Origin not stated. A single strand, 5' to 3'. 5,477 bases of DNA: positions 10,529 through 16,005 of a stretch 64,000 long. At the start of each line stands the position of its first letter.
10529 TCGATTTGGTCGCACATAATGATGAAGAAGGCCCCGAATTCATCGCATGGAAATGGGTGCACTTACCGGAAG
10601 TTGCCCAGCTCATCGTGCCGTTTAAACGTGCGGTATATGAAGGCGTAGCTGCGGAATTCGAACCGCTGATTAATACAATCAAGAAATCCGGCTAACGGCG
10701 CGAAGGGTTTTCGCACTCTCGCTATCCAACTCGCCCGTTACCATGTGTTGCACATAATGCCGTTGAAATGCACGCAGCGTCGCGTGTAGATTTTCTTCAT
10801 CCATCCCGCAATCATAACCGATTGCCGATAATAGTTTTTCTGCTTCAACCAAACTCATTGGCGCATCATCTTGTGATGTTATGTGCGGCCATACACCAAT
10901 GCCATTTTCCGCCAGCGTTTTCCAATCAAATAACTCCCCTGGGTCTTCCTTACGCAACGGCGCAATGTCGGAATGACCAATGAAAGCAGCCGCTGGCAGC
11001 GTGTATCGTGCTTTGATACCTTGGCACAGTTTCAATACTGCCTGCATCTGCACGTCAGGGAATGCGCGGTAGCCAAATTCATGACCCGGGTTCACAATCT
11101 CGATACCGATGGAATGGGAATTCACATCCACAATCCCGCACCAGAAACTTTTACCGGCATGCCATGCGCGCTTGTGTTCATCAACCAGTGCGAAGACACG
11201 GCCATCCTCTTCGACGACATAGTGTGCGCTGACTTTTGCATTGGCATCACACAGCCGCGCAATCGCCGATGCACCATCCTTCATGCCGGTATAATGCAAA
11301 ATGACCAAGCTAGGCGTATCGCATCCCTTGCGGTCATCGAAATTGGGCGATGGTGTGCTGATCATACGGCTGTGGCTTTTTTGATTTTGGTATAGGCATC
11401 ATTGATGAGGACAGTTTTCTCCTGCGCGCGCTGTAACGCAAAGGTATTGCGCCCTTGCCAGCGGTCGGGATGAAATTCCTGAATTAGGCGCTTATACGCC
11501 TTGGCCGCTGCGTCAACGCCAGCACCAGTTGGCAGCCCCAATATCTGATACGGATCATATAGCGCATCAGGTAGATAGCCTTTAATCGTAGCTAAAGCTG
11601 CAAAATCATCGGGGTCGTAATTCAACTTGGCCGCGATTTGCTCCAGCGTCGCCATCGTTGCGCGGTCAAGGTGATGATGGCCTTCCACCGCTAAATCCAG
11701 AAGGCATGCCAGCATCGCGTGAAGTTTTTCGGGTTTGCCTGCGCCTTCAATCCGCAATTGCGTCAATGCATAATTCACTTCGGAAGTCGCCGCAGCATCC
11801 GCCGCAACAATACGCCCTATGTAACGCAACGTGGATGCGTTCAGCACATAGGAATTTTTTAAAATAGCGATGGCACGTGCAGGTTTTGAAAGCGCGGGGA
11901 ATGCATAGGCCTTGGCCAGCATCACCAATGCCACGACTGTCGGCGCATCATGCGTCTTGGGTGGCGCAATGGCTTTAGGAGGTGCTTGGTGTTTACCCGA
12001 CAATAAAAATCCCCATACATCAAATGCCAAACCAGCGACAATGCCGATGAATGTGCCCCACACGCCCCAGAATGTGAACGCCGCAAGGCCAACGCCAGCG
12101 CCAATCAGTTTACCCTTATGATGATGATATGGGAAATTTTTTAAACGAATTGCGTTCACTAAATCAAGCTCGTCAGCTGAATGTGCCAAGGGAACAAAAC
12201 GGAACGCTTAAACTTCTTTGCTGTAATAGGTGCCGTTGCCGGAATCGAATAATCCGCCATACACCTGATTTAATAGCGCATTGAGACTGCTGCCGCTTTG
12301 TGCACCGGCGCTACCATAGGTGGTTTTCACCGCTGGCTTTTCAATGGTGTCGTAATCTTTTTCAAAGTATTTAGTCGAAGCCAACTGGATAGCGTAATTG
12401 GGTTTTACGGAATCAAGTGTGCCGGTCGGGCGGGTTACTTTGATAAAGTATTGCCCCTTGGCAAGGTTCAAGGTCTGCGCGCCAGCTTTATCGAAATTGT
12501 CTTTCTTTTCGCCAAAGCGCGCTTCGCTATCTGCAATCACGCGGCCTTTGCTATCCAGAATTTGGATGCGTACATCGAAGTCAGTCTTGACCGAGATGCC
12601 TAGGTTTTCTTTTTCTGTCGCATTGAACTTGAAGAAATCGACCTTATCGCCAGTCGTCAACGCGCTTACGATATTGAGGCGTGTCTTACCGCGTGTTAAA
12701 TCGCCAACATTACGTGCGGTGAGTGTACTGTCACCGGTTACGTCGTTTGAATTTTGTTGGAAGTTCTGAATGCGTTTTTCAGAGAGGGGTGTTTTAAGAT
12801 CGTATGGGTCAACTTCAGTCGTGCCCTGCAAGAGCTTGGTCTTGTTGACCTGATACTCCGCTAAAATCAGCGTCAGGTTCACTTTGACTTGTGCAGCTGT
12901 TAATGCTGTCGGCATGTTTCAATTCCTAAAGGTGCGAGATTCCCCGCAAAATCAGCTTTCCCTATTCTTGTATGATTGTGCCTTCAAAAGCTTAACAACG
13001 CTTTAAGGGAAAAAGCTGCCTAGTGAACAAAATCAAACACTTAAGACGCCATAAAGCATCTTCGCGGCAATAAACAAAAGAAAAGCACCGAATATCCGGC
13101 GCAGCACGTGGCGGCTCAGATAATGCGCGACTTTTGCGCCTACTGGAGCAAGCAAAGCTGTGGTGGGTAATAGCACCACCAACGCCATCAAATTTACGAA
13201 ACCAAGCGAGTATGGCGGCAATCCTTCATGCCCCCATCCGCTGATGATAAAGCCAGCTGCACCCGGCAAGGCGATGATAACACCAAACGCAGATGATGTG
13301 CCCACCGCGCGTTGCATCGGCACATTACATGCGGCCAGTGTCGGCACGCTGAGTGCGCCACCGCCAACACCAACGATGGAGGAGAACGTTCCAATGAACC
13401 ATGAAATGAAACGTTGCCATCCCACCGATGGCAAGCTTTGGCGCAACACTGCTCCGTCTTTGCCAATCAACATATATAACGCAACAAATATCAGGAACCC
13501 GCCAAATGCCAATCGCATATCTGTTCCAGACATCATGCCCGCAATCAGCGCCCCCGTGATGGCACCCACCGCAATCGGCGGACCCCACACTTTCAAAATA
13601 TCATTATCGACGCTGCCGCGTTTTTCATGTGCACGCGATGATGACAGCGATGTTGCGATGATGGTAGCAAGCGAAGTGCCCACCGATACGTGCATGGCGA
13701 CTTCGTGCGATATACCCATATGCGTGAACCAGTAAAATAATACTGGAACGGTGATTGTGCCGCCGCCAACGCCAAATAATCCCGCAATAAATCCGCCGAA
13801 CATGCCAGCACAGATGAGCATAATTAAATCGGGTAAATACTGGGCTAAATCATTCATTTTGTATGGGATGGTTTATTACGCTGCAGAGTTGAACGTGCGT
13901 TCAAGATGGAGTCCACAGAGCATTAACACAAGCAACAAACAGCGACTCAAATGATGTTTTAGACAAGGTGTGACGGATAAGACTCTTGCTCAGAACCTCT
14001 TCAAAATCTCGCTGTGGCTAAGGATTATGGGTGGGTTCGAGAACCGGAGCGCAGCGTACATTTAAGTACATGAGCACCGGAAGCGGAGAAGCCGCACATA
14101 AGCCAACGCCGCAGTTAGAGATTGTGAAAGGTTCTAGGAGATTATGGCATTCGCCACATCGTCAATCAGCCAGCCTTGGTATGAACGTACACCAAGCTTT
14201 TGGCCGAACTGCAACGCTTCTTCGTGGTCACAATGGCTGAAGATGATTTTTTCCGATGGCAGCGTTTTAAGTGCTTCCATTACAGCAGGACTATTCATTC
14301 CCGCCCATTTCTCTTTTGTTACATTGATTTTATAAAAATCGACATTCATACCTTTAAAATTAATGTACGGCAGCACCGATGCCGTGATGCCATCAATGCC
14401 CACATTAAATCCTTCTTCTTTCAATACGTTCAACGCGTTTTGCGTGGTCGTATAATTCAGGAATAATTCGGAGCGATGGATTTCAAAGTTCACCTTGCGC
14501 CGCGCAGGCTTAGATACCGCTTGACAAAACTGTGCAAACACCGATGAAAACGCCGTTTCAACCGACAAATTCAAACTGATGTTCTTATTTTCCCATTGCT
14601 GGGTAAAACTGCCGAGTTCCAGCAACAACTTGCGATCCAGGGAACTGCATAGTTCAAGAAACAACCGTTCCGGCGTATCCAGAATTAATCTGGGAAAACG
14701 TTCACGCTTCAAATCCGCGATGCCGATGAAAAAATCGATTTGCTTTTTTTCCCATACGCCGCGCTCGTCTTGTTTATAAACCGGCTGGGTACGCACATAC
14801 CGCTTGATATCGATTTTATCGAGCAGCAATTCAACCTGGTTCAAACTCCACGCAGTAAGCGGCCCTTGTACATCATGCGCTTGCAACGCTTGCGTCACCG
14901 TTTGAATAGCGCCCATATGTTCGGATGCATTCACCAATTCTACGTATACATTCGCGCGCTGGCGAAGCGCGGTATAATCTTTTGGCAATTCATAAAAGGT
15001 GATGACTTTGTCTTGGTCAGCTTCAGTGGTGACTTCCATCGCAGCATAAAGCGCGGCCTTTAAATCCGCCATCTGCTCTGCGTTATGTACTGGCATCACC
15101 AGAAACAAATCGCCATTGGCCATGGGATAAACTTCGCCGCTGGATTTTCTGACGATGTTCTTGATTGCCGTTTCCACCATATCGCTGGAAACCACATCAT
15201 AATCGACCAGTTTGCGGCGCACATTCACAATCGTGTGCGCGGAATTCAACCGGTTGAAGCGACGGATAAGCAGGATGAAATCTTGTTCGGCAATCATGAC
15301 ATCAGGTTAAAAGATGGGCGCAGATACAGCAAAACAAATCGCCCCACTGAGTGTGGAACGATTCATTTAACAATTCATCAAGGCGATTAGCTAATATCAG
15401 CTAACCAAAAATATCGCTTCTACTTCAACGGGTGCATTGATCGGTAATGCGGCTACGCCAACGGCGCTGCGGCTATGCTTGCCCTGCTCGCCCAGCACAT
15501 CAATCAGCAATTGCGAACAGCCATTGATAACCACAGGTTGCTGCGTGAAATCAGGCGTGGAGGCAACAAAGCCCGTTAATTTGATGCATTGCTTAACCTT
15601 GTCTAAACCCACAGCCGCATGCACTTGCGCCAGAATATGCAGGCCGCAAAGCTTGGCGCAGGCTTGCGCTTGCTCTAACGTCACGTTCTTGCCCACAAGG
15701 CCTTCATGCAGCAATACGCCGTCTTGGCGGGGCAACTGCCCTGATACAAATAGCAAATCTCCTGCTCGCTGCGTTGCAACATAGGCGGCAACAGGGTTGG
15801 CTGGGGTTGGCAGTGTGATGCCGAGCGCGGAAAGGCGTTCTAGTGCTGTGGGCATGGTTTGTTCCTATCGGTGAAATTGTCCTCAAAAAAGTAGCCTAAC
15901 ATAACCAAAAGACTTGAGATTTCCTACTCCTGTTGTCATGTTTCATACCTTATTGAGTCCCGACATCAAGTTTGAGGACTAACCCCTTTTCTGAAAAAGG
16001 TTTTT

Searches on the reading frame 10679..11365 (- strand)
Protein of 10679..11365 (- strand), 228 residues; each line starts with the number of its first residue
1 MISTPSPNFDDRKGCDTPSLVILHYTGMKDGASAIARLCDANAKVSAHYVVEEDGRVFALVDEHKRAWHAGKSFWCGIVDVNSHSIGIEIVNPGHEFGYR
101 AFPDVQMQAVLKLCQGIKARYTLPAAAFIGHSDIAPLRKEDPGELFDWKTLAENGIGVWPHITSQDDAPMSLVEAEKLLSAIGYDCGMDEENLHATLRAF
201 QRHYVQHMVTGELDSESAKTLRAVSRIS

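Call 88: search_protein_families(library=pfam, proteins=[window:10679-11365:-], max_evalue=0.0001)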
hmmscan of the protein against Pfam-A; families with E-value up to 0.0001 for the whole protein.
window:10679-11365:- (228 aa): 1 family
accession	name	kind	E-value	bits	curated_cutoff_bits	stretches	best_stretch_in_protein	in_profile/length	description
PF01510.30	Amidase_2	-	1.1e-35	123.2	26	1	17-144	4-131/131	N-acetylmuramoyl-L-alanine amidase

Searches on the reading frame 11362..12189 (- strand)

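Call 88: search_protein_families(library=pfam, proteins=[window:11362-12189:-], max_evalue=0.0001)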
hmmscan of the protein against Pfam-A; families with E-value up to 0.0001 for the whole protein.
window:11362-12189:- (275 aa): 1 family
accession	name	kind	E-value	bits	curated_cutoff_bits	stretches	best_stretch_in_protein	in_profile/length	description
PF00226.36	DnaJ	-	7.9e-08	32.7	27.8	1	212-268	1-52/63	DnaJ domain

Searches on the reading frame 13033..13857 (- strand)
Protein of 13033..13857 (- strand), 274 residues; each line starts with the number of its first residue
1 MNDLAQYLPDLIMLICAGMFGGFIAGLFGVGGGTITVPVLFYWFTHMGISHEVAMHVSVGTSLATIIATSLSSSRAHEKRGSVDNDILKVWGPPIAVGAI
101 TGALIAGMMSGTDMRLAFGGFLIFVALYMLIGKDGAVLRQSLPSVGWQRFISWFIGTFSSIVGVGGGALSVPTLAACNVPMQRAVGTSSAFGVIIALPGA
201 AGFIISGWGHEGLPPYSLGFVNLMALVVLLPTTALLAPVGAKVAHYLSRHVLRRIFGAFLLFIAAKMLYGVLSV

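Call 67: search_protein_families(library=pfam, proteins=[window:13033-13857:-], max_evalue=0.00001)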
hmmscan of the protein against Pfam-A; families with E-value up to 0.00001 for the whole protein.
window:13033-13857:- (274 aa): 1 family
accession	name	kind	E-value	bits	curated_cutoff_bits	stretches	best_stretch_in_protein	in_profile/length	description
PF01925.25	TauE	-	2.2e-53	181.8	32.6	1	14-267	1-237/237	Sulfite exporter TauE/SafE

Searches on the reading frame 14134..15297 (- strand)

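Call 67: search_protein_families(library=pfam, proteins=[window:14134-15297:-], max_evalue=0.00001)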
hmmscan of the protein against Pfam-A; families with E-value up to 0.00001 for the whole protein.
window:14134-15297:- (387 aa): 1 family
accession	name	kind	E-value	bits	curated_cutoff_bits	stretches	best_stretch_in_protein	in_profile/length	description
PF00563.25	EAL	-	2.7e-11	43.7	31.3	1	215-378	58-233/236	EAL domain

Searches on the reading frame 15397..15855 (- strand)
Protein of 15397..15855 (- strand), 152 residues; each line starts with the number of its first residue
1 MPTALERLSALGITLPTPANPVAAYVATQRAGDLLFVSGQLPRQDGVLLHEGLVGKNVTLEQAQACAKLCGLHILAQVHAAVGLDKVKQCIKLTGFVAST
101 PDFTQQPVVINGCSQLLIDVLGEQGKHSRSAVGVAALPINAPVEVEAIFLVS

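Call 88: search_protein_families(library=pfam, proteins=[window:15397-15855:-], max_evalue=0.0001)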
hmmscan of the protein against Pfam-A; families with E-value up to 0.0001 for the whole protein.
window:15397-15855:- (152 aa): 2 families
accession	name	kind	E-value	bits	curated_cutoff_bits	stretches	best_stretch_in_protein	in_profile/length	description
PF14588.11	YjgF_endoribonc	-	5.2e-19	69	35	1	7-141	3-138/148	YjgF/chorismate_mutase-like, putative endoribonuclease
PF01042.26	Ribonuc_L-PSP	-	3.5e-15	56.5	27.3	1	20-148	6-118/121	Endoribonuclease L-PSP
